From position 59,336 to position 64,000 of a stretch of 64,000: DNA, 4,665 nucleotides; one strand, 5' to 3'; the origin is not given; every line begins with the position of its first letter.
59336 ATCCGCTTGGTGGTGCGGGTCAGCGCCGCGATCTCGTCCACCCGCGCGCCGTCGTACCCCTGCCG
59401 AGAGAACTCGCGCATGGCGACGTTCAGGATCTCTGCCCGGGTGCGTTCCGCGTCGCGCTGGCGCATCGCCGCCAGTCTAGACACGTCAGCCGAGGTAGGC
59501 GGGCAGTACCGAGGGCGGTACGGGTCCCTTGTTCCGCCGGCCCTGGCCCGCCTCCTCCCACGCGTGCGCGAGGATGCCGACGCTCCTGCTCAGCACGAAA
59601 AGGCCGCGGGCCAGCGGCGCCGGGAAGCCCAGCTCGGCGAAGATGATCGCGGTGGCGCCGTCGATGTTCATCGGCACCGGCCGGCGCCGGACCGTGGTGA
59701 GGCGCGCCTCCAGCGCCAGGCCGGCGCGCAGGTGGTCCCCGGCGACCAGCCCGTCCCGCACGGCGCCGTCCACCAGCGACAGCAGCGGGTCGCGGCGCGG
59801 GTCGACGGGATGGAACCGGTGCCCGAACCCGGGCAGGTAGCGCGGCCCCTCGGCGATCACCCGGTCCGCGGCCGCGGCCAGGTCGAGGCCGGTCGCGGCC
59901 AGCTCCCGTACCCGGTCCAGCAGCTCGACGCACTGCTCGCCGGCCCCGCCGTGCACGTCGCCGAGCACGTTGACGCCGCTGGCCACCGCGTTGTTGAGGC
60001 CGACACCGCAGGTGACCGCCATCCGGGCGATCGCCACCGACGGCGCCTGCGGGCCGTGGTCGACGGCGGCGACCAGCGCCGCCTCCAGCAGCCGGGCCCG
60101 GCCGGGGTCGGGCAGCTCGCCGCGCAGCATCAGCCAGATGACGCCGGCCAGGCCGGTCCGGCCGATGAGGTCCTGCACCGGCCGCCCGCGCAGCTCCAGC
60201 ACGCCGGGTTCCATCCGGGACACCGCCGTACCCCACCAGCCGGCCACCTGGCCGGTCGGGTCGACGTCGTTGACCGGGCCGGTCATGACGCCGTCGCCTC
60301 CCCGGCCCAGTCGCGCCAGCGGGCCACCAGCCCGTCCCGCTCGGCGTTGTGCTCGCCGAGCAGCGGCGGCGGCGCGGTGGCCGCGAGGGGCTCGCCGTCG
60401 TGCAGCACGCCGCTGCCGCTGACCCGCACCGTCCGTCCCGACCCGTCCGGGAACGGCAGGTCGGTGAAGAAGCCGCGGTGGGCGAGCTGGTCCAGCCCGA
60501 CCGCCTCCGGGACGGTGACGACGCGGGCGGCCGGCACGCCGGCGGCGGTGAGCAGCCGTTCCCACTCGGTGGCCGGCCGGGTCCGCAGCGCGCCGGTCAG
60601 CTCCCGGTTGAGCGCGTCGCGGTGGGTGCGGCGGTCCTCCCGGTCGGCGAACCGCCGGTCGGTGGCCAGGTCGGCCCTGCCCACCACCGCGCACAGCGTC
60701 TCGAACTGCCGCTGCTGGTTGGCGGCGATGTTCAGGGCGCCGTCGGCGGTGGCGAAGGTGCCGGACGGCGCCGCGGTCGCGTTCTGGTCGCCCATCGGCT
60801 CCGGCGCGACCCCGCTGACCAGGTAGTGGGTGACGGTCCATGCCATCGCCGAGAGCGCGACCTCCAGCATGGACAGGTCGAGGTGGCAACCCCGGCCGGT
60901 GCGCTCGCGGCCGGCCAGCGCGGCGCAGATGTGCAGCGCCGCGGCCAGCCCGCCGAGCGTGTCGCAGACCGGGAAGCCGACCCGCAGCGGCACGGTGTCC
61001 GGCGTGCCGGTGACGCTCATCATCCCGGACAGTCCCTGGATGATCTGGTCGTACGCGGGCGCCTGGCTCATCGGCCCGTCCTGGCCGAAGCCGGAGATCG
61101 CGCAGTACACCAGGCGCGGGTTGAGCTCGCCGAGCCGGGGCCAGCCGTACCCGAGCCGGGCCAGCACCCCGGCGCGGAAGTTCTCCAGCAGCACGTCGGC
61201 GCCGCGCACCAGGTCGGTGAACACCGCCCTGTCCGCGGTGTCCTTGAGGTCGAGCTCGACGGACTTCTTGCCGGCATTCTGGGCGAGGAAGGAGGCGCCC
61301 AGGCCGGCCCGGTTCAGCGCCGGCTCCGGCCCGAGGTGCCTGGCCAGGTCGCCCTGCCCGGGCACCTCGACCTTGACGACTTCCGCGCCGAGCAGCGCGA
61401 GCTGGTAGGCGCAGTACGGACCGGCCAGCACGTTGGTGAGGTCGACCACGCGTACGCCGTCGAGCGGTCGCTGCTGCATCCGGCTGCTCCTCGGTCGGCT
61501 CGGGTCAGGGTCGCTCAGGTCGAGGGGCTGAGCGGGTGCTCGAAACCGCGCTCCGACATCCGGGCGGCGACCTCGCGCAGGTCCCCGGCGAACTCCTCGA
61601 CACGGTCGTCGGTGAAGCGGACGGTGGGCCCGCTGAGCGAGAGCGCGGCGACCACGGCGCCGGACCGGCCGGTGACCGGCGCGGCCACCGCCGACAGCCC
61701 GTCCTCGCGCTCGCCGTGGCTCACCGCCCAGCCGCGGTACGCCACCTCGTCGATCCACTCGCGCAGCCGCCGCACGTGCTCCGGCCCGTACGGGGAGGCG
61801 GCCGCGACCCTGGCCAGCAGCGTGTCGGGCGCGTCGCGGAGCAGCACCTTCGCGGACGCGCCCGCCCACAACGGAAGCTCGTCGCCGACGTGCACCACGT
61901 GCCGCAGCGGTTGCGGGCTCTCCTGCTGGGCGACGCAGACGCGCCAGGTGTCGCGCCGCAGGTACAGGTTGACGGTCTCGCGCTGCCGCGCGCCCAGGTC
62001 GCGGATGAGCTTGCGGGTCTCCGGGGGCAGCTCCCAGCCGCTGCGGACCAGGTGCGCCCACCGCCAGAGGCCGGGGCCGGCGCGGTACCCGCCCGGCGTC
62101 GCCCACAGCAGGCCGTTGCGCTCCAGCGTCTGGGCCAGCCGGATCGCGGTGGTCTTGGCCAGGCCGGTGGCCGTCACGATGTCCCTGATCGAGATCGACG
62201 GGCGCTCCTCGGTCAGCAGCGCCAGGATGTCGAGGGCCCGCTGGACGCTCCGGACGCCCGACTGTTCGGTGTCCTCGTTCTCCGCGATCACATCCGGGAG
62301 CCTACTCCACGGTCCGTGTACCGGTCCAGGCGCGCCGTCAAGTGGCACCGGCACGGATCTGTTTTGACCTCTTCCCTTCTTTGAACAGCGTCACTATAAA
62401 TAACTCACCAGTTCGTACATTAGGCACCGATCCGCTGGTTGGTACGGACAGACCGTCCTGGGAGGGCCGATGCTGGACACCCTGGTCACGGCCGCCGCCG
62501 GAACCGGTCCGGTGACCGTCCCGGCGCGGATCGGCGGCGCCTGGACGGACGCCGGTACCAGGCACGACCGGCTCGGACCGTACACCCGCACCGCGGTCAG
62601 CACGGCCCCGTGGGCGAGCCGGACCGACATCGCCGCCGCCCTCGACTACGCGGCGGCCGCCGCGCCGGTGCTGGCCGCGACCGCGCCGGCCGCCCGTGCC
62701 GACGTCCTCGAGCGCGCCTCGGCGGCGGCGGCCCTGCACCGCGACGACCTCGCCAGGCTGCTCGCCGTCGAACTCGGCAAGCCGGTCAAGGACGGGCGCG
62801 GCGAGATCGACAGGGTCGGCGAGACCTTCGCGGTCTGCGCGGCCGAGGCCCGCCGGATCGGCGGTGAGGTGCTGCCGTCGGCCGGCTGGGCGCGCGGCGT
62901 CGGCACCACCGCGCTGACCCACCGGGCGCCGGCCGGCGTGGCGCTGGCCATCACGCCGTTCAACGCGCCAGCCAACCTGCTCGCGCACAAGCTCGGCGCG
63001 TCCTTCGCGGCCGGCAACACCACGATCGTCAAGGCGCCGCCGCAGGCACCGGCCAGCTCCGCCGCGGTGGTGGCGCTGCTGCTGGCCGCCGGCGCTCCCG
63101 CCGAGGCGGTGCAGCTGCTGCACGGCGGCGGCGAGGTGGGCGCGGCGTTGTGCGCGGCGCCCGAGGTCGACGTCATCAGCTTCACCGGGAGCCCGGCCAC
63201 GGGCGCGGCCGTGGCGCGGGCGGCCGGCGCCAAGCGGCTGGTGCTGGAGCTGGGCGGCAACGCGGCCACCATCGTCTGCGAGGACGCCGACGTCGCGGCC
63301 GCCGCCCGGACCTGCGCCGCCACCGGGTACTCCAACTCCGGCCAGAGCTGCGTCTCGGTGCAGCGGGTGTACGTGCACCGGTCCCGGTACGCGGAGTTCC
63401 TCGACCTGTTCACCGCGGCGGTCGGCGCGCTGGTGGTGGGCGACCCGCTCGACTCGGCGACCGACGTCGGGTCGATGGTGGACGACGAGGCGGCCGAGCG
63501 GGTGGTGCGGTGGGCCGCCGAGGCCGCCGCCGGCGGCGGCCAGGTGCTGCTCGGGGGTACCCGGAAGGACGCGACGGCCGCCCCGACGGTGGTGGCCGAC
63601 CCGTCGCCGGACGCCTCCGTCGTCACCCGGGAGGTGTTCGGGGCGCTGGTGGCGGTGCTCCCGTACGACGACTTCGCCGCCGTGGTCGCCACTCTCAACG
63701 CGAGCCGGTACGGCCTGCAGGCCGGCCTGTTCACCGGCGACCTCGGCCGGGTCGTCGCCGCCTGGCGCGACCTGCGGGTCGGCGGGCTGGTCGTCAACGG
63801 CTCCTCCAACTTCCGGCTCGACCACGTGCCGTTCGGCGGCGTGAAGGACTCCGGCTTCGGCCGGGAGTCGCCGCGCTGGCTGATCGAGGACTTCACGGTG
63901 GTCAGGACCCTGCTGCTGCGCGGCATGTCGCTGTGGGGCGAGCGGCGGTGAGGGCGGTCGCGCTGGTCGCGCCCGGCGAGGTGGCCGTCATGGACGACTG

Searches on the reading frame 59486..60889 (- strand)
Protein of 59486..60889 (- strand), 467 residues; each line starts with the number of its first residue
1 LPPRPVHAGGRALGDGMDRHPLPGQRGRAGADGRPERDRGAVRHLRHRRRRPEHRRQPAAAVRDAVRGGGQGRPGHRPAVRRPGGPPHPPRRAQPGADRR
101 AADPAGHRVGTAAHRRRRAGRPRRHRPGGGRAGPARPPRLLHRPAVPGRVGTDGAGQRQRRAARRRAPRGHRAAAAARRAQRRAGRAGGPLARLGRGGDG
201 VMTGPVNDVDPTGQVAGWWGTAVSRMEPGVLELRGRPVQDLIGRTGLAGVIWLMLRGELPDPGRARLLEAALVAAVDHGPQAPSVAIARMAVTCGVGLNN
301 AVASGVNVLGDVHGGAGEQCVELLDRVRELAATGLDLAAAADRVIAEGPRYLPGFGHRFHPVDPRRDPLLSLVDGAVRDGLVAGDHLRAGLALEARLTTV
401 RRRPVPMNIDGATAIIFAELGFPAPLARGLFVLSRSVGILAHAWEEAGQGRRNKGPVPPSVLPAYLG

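Call 9: search_protein_families(library=pfam, proteins=[window:59486-60889:-], max_evalue=0.001)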
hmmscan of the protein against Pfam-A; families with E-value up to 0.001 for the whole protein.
window:59486-60889:- (467 aa): 1 family
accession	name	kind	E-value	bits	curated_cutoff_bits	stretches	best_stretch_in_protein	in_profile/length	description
PF00285.26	Citrate_synt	-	5.6e-30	105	27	1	260-450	162-351/357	Citrate synthase, C-terminal domain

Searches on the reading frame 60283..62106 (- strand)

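Call 9: search_protein_families(library=pfam, proteins=[window:60283-62106:-], max_evalue=0.001)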
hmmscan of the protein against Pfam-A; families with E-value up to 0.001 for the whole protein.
window:60283-62106:- (607 aa): 1 family
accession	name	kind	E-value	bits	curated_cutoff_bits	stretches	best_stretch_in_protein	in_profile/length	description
PF02515.22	CoA_transf_3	-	8.9e-120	400.6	23.3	1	215-587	1-366/366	CoA-transferase family III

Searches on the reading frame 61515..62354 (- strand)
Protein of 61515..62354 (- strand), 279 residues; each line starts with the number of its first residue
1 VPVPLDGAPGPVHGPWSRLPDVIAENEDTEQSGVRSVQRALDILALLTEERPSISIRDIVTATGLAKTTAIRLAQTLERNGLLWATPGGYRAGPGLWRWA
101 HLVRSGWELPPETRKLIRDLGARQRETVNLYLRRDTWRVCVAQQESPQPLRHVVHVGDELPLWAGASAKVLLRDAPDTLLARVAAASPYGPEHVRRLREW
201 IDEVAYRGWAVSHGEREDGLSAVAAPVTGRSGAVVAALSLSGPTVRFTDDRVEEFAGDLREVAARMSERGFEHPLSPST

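Call 9: search_protein_families(library=pfam, proteins=[window:61515-62354:-], max_evalue=0.001)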
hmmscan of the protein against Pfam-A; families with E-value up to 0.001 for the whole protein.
window:61515-62354:- (279 aa): 3 families
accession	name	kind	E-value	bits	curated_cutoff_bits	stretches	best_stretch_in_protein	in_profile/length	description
PF01614.24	IclR_C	-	1.9e-27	96.4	24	1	113-267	13-173/174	Bacterial transcriptional regulator IclR C-terminal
PF09339.16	HTH_IclR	-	5.6e-13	48.9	22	1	36-83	1-48/52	IclR helix-turn-helix domain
PF13412.12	HTH_24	-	0.00054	19.9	21.9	0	41-82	6-46/48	Winged helix-turn-helix DNA-binding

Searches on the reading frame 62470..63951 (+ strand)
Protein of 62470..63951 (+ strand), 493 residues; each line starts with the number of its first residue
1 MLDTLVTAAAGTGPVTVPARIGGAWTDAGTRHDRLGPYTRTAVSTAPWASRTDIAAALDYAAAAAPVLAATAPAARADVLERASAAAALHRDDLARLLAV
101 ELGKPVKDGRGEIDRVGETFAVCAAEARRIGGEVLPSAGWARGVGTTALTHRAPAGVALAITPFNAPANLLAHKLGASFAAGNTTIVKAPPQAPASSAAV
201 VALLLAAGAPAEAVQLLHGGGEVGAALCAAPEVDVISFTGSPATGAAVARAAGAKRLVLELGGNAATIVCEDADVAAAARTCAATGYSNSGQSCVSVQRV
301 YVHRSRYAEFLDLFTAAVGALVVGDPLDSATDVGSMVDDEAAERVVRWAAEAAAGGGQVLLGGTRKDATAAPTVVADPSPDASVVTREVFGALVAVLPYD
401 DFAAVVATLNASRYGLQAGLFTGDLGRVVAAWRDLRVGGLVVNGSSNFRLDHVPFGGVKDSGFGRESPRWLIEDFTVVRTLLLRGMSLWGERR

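Call 9: search_protein_families(library=pfam, proteins=[window:62470-63951:+], max_evalue=0.001)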
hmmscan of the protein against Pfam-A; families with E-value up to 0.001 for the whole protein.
window:62470-63951:+ (493 aa): 1 family
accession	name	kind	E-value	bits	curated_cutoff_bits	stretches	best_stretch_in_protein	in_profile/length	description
PF00171.27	Aldedh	-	5.3e-130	434.5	23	1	26-480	2-460/461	Aldehyde dehydrogenase family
